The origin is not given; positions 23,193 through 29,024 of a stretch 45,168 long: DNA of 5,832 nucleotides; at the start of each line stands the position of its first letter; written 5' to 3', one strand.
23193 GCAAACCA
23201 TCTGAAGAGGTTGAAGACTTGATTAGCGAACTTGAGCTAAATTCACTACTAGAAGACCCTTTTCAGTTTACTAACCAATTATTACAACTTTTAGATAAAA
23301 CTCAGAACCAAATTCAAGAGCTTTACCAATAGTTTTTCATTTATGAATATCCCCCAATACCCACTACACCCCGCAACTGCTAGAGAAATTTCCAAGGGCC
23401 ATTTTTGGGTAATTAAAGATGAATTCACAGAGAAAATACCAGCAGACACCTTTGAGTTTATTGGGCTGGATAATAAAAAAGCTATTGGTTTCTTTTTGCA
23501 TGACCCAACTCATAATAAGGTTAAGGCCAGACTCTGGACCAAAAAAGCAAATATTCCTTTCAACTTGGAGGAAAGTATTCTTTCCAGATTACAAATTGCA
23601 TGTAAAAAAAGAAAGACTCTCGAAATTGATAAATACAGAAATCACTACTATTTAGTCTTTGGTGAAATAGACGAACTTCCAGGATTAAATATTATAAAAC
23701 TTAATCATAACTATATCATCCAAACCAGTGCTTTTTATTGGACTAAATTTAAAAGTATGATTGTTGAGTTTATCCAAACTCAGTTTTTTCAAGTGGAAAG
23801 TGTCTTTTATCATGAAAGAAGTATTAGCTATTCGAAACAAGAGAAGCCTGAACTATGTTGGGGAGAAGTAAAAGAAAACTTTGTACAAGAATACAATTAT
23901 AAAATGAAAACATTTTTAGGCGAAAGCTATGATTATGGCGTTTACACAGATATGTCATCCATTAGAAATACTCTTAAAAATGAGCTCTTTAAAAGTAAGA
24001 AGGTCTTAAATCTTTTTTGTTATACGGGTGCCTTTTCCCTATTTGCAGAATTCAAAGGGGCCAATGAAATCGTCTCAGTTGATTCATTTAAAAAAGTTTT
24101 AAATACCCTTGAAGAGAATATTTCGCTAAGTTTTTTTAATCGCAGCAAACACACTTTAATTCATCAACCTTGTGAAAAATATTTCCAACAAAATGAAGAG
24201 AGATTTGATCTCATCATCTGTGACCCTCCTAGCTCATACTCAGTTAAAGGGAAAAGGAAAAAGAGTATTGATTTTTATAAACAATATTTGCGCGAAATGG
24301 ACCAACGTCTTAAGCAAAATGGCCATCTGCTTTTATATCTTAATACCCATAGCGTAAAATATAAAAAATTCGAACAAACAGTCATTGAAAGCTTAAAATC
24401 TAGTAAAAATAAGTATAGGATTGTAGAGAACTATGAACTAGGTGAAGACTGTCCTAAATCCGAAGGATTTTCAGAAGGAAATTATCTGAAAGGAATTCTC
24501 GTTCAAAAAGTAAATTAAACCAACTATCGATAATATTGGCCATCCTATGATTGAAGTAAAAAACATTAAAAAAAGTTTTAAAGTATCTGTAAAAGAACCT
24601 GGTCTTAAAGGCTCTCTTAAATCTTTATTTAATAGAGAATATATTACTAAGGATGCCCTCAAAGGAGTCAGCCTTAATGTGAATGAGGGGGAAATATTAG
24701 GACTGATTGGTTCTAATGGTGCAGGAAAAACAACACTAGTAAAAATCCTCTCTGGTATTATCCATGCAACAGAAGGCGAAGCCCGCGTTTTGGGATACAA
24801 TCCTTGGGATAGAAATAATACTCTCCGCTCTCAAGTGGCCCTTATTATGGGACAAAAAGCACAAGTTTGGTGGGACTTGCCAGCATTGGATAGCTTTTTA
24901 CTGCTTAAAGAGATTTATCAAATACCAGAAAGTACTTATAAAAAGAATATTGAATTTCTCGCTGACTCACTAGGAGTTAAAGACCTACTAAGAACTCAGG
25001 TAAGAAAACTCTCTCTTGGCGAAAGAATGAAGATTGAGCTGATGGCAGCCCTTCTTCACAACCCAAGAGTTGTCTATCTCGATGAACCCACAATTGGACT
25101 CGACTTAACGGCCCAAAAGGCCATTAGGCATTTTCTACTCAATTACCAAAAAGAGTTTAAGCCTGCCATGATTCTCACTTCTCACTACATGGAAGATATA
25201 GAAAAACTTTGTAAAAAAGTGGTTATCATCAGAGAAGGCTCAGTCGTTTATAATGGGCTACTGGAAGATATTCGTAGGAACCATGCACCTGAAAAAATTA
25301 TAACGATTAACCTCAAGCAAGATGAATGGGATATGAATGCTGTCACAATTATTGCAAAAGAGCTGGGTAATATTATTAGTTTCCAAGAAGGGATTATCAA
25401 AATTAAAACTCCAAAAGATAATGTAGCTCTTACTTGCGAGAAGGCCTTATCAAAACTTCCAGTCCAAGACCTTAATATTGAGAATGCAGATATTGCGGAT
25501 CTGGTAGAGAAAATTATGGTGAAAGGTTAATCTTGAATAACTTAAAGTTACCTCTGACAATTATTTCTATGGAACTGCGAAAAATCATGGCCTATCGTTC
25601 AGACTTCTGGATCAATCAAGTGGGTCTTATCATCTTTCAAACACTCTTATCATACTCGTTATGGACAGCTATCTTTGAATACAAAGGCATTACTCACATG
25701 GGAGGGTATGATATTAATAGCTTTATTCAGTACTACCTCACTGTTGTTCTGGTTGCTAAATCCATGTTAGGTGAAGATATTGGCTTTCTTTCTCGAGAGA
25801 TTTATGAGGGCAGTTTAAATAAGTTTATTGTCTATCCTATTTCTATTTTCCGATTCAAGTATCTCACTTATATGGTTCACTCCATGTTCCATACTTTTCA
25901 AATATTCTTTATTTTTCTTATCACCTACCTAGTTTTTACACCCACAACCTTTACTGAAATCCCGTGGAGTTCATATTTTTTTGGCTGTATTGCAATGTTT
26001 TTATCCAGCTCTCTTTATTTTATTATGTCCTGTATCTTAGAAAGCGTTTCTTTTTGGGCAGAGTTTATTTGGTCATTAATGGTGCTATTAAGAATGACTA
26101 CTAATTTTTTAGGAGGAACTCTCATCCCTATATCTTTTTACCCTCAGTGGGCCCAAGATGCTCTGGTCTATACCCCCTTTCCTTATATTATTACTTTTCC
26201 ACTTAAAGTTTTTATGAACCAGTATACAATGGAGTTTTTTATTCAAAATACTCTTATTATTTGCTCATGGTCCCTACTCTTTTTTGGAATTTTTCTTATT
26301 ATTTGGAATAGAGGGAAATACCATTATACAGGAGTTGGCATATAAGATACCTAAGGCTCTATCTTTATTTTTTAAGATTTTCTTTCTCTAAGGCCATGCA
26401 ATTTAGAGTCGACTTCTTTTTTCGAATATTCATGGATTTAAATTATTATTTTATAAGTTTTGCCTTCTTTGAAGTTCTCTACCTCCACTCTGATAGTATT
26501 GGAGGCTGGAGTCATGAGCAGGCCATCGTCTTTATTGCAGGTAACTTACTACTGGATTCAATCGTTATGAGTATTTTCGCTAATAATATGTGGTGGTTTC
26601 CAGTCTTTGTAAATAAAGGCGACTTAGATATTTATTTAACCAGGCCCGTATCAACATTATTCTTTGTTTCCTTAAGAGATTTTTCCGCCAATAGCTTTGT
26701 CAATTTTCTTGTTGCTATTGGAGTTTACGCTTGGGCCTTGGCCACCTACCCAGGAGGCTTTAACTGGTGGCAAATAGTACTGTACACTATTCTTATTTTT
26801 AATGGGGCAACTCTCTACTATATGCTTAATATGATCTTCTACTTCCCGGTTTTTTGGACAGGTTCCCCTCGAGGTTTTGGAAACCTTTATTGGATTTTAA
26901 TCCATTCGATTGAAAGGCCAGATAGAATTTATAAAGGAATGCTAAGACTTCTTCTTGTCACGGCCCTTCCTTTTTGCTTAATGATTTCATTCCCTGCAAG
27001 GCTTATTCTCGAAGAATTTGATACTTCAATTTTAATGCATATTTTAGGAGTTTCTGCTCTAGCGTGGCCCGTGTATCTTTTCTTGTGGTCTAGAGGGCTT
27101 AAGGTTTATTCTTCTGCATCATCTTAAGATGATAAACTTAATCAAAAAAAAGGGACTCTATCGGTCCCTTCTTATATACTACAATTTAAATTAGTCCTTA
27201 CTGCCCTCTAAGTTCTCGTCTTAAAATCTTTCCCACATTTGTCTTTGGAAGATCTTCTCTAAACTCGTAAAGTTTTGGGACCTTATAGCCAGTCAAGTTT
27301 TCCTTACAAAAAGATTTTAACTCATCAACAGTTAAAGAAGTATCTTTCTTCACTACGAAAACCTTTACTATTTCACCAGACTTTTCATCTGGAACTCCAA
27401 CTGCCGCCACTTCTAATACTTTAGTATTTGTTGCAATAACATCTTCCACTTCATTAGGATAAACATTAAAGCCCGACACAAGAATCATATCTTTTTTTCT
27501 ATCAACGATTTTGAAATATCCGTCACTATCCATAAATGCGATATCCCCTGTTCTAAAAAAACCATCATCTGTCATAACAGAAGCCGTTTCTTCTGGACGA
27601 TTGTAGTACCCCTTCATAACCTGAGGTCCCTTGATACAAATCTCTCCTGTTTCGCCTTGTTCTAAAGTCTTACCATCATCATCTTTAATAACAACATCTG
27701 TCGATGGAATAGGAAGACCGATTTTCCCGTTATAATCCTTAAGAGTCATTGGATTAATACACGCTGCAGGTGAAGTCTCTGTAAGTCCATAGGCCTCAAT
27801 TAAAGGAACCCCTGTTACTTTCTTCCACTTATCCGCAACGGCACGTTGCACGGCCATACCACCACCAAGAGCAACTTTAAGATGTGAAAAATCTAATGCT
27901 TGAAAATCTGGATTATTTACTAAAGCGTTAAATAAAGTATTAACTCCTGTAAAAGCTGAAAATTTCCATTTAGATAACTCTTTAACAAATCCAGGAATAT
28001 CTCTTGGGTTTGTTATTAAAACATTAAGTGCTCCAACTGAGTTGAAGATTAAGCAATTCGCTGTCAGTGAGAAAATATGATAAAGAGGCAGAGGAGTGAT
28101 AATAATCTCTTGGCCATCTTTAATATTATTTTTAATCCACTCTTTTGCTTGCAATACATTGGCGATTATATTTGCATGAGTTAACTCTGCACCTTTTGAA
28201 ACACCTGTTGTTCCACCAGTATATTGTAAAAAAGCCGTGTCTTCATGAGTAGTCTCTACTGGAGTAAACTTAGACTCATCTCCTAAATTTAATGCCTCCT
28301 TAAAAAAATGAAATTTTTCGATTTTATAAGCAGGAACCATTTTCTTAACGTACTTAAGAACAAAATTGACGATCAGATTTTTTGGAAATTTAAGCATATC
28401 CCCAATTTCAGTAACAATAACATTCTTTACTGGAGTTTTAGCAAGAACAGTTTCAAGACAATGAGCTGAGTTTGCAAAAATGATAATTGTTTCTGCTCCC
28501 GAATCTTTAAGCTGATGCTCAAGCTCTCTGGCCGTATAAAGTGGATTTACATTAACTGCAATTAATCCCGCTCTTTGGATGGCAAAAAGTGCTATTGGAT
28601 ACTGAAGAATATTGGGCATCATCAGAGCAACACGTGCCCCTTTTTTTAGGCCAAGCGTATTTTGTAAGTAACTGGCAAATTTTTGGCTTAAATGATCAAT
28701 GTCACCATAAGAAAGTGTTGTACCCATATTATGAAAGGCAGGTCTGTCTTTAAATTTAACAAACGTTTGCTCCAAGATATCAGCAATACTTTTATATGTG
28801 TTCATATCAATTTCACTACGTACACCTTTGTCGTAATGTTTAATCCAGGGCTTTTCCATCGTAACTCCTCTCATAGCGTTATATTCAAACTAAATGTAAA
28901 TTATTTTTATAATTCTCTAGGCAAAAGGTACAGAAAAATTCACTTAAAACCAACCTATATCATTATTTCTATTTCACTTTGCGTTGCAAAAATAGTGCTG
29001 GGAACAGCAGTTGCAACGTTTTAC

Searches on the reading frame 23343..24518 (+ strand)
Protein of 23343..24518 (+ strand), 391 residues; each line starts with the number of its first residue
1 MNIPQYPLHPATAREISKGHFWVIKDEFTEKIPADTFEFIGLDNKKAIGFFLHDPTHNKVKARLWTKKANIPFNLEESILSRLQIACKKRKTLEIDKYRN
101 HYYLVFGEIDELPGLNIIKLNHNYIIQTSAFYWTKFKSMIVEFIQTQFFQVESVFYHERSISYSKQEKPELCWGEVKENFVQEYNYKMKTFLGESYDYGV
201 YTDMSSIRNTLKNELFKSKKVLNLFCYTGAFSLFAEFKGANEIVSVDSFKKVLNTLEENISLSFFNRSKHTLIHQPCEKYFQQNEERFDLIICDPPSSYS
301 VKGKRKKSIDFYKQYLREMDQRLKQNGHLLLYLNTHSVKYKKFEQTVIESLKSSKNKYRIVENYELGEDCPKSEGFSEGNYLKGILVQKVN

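Call 7: search_protein_families(library=pfam, proteins=[window:23343-24518:+], max_evalue=0.001)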
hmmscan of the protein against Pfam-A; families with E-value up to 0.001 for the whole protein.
window:23343-24518:+ (391 aa): 6 families
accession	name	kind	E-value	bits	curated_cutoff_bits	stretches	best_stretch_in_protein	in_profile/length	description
PF10672.15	Methyltrans_SAM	-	1.3e-17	64.5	27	1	163-363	69-264/286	S-adenosylmethionine-dependent methyltransferase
PF03602.21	Cons_hypoth95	-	1.6e-09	38.1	24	1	209-297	34-123/182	Conserved hypothetical protein 95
PF05175.20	MTS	-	1.2e-07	32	23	1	210-361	26-169/170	Methyltransferase small domain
PF01170.24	UPF0020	-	9.9e-07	29.1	22.3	1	242-351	78-184/197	RMKL-like, methyltransferase domain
PF01564.23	Spermine_synth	-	0.00024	21.2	22.9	1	246-333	55-132/186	Spermine/spermidine synthase domain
PF00145.23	DNA_methylase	-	0.00034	20.6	22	1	220-307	2-82/324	C-5 cytosine-specific DNA methylase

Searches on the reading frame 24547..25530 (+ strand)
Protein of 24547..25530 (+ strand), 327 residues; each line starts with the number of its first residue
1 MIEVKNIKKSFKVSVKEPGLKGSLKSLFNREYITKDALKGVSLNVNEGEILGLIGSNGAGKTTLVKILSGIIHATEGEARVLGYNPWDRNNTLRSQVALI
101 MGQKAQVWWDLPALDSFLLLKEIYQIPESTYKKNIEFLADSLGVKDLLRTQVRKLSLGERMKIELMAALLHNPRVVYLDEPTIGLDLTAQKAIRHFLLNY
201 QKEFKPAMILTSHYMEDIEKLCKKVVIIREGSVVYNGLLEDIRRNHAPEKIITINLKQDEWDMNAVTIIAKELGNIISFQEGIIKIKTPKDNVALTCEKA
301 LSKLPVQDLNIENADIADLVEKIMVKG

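Call 7: search_protein_families(library=pfam, proteins=[window:24547-25530:+], max_evalue=0.001)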
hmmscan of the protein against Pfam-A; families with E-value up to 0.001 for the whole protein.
window:24547-25530:+ (327 aa): 2 families
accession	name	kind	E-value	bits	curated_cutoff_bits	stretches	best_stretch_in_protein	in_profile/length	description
PF00005.33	ABC_tran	-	2.1e-26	93.6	25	1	38-182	1-136/137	ABC transporter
PF13304.12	AAA_21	-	1.4e-10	42.1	27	1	141-213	224-298/304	AAA domain, putative AbiEii toxin, Type IV TA system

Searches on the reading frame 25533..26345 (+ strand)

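Call 7: search_protein_families(library=pfam, proteins=[window:25533-26345:+], max_evalue=0.001)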
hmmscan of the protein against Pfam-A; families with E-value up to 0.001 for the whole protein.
window:25533-26345:+ (270 aa): 1 family
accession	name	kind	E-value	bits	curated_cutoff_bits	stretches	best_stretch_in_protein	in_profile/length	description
PF06182.17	ABC2_membrane_6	-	1.5e-14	54.8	22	1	37-269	4-229/229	ABC-2 family transporter protein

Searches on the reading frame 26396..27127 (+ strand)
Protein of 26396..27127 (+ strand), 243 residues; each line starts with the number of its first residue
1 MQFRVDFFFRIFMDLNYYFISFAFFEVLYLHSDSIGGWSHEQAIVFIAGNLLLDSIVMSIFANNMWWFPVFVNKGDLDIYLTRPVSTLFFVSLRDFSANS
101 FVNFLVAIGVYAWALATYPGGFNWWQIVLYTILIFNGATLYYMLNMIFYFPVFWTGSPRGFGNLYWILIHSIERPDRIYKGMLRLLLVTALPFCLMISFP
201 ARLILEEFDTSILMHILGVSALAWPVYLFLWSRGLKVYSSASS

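Call 7: search_protein_families(library=pfam, proteins=[window:26396-27127:+], max_evalue=0.001)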
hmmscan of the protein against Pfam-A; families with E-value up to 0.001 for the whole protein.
window:26396-27127:+ (243 aa): 1 family
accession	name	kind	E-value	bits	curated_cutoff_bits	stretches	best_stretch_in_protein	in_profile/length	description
PF06182.17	ABC2_membrane_6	-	3.4e-35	122.3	22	1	17-242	3-229/229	ABC-2 family transporter protein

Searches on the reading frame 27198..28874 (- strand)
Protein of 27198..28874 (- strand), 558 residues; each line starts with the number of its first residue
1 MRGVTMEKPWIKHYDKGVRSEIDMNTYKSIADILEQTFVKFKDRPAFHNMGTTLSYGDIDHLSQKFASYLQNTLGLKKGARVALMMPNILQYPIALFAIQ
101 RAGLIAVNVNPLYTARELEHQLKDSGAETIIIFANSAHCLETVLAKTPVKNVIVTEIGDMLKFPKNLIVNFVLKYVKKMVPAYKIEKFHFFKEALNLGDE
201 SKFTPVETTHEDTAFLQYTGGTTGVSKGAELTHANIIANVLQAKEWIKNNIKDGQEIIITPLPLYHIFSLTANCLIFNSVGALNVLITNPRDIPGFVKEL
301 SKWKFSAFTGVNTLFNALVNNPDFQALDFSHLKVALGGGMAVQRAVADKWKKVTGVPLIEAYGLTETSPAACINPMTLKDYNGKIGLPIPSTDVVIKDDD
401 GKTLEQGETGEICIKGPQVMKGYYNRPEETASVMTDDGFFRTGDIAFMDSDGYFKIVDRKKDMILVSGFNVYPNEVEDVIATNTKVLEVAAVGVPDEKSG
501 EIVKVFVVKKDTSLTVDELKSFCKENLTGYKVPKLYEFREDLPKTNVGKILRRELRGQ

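Call 7: search_protein_families(library=pfam, proteins=[window:27198-28874:-], max_evalue=0.001)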
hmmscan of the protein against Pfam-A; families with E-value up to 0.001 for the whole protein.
window:27198-28874:- (558 aa): 2 families
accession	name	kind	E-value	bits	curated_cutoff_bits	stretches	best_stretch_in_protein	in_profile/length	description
PF00501.34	AMP-binding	-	2.6e-95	319.9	29.9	1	35-424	2-384/384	AMP-binding enzyme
PF13193.12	AMP-binding_C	-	3.3e-17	63.6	24.5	1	475-549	1-76/76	AMP-binding enzyme C-terminal domain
